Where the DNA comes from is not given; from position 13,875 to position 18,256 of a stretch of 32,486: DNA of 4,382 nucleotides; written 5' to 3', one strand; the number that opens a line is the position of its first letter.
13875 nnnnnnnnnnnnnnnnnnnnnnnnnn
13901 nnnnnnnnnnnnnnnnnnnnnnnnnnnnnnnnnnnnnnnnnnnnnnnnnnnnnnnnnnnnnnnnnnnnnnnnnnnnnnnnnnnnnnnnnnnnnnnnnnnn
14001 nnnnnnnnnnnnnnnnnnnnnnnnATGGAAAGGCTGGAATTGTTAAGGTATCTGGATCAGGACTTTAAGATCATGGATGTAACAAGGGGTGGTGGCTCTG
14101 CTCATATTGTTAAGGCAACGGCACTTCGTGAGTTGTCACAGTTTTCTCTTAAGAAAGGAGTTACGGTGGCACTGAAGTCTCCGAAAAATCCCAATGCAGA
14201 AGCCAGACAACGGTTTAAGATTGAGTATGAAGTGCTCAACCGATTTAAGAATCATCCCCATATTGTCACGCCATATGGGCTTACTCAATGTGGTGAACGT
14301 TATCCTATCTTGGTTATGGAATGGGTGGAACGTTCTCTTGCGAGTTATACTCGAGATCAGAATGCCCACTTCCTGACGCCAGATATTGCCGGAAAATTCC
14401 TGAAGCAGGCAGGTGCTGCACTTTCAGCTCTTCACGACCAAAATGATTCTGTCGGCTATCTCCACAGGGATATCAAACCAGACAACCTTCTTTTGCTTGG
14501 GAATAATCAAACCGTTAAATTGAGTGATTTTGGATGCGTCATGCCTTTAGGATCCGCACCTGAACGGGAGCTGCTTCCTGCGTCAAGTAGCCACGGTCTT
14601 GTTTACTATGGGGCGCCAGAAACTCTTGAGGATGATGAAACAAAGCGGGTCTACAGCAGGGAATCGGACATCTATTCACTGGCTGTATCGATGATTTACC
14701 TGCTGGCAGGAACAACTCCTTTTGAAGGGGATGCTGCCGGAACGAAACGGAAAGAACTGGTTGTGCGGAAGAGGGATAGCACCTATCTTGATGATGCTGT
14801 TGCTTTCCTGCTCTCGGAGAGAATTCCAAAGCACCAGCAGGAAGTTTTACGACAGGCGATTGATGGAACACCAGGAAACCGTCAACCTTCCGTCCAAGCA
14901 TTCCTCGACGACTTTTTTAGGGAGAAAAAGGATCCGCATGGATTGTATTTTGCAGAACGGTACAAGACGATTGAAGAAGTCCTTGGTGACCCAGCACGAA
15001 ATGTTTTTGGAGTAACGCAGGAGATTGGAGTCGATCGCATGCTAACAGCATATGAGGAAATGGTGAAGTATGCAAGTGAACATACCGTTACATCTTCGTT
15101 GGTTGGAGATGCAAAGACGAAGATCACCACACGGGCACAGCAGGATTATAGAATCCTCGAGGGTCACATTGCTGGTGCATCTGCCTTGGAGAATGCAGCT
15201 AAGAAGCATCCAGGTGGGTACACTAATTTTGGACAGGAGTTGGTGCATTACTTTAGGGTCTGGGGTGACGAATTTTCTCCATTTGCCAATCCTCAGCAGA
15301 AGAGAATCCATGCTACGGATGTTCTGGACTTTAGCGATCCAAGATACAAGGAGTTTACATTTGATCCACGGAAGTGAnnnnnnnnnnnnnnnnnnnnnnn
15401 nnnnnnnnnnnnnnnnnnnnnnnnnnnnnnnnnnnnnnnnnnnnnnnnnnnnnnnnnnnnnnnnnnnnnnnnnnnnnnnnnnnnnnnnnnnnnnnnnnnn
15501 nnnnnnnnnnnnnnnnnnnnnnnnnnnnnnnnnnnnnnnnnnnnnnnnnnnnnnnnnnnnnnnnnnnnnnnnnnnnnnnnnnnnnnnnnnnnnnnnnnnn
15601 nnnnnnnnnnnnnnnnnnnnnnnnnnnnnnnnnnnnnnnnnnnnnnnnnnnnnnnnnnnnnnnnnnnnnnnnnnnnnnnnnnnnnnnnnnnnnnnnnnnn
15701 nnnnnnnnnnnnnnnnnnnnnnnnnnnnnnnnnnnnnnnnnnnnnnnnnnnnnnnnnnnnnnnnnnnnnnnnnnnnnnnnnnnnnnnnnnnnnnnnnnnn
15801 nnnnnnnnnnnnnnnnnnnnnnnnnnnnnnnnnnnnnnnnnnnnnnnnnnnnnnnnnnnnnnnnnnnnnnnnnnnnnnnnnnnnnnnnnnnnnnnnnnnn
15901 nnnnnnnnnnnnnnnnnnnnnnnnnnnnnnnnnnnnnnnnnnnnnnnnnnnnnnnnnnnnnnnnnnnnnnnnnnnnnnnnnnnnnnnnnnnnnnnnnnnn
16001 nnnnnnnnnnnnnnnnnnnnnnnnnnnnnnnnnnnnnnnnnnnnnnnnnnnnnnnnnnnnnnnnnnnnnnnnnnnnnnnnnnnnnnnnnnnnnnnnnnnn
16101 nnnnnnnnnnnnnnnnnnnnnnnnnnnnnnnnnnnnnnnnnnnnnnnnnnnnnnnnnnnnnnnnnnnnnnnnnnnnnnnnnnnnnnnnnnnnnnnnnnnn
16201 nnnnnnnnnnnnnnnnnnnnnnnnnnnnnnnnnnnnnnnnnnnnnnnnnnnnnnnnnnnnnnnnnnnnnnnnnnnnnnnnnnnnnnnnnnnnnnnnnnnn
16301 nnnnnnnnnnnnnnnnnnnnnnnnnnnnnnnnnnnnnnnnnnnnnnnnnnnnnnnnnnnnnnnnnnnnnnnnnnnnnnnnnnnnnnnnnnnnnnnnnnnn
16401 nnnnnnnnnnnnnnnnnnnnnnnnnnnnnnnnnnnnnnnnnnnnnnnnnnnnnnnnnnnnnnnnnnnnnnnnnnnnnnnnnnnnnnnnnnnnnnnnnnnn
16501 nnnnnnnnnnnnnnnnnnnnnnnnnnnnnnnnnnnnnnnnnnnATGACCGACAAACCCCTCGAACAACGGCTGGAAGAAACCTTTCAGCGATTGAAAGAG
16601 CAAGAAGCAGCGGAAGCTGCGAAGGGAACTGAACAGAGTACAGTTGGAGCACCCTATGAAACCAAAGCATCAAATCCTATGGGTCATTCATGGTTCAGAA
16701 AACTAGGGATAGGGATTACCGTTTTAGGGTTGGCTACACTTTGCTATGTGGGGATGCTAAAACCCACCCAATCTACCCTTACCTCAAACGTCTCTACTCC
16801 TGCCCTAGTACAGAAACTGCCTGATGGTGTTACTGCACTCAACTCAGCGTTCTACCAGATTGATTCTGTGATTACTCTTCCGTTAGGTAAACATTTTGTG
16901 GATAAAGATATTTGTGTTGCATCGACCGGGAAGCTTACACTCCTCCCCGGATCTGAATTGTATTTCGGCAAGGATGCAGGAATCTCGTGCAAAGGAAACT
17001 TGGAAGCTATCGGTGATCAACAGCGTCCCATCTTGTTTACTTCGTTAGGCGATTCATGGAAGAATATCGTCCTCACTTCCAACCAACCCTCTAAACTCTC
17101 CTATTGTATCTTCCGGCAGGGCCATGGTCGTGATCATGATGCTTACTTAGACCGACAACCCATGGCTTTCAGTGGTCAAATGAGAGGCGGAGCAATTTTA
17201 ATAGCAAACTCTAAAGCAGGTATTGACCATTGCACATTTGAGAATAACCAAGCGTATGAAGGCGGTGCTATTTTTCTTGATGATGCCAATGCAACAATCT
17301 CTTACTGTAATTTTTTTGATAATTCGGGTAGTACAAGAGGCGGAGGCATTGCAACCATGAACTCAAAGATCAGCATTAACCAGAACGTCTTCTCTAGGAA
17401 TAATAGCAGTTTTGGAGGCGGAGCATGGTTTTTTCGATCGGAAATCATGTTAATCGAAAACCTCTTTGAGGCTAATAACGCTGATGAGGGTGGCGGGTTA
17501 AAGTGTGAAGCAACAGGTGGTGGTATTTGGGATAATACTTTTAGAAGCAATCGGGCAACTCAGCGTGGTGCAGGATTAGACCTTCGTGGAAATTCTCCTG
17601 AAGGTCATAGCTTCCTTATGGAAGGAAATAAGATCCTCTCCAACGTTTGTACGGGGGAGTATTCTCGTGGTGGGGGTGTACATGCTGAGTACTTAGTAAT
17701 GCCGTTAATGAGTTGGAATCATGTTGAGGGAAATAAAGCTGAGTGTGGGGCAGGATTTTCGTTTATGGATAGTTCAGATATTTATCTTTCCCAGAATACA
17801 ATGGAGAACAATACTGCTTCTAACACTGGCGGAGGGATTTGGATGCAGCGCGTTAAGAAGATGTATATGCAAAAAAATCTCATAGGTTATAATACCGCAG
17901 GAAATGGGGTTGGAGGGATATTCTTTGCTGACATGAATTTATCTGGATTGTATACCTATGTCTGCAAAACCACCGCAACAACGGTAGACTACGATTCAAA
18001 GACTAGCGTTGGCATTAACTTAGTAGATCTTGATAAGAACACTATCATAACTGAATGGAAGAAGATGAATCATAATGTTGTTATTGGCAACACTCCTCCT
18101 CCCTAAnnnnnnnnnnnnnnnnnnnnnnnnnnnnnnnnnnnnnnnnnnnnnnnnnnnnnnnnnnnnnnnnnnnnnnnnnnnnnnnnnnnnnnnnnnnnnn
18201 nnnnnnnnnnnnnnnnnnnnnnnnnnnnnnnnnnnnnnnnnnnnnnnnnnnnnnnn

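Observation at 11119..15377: Signalling module: LDH/MDH-like::beta-propeller fusion, PP2C phosphatase and Hanks kinase with overlapping genes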

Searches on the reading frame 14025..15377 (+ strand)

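Call 4: search_protein_families(library=pfam, proteins=[window:14025-15377:+], max_evalue=0.1)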
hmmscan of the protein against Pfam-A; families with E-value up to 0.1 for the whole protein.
window:14025-15377:+ (450 aa): 3 families
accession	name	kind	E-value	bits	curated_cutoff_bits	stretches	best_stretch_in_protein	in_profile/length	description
PF00069.31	Pkinase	-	2.9e-32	112.6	31.7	1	43-287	22-252/263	Protein kinase domain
PF07714.23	PK_Tyr_Ser-Thr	-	4e-21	75.9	23.1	1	40-236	23-208/258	Protein tyrosine and serine/threonine kinase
PF01636.29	APH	-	2.8e-05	24.4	23.2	1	54-138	29-109/239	Phosphotransferase enzyme family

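Call 60: search_protein_families(library=padloc, proteins=[window:14025-15377:+], max_evalue=0.01)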
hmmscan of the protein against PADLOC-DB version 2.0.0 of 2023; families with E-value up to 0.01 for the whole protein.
window:14025-15377:+ (450 aa): 35 families (the best 25 are shown)
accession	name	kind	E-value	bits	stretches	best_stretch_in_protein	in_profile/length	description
PDLC04138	mad6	-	8.4e-38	128.7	1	44-249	75-272/659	mads_6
PDLC04042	PD-T4-6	-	1.8e-29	101.3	1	10-297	7-269/292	-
PDLC04047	PD-T4-6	-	1.7e-27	94.3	1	12-292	10-264/327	-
PDLC04053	PD-T4-6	-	7.3e-27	92.6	1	47-294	36-265/311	-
PDLC04054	PD-T4-6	-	4.8e-25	86.7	1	56-294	49-267/347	-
PDLC03920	MkoA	-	1.9e-23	80.8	1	12-294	8-271/1112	-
PDLC04057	PD-T4-6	-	4.8e-20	70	1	14-238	10-215/443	-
PDLC04048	PD-T4-6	-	7.2e-20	69.6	1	12-240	10-219/354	-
PDLC04060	PD-T4-6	-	5.5e-19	66.4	1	12-297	8-266/486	-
PDLC04044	PD-T4-6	-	6.5e-19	66.3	1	56-265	76-269/372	-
PDLC04039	PD-T4-6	-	1.1e-18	65.6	1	57-240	54-222/458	-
PDLC04041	PD-T4-6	-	1.3e-18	65.5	1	13-237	29-238/443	-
PDLC04061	PD-T4-6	-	3e-18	64.6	1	47-238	43-228/510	-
PDLC04043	PD-T4-6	-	2.6e-17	61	1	58-238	56-222/452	-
PDLC04045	PD-T4-6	-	7.1e-17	59.4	1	21-260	43-278/350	-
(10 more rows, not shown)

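Call 61: search_protein_families(library=phrogs, proteins=[window:14025-15377:+], max_evalue=0.01)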
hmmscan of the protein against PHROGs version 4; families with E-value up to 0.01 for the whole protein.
window:14025-15377:+ (450 aa): 2 families
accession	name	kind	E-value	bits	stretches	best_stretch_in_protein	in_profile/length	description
phrog_2361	-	other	1.7e-34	120.5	1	22-308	22-277/415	serine-threonine kinase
phrog_14300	-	unknown function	2e-06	28.5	1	55-199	159-290/290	-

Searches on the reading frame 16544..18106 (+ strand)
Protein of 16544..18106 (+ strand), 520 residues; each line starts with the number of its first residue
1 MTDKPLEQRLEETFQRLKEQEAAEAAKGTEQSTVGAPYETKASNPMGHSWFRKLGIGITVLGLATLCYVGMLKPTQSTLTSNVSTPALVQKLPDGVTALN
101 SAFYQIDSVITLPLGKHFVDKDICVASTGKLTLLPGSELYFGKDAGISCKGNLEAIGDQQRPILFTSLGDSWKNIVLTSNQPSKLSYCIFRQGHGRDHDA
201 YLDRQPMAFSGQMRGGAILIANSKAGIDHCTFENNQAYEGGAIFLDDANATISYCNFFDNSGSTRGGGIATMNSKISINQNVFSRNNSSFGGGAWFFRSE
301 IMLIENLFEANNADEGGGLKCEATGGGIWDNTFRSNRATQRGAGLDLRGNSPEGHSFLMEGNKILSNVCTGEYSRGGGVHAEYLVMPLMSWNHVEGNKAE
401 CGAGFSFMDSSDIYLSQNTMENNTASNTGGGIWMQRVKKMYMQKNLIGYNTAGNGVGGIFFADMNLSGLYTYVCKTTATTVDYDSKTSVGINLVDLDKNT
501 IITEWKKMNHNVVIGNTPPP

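Call 4: search_protein_families(library=pfam, proteins=[window:16544-18106:+], max_evalue=0.1)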
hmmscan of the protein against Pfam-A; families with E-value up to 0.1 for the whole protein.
window:16544-18106:+ (520 aa): 2 families
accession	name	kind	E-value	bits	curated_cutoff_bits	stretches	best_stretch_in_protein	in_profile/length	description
PF05048.19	NosD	-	1.2e-06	28.6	23.6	2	392-502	49-142/212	Periplasmic copper-binding protein (NosD)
PF02415.23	Chlam_PMP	-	0.00076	19.9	20.6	1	230-244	2-17/19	Chlamydia polymorphic membrane protein (Chlamydia_PMP) repeat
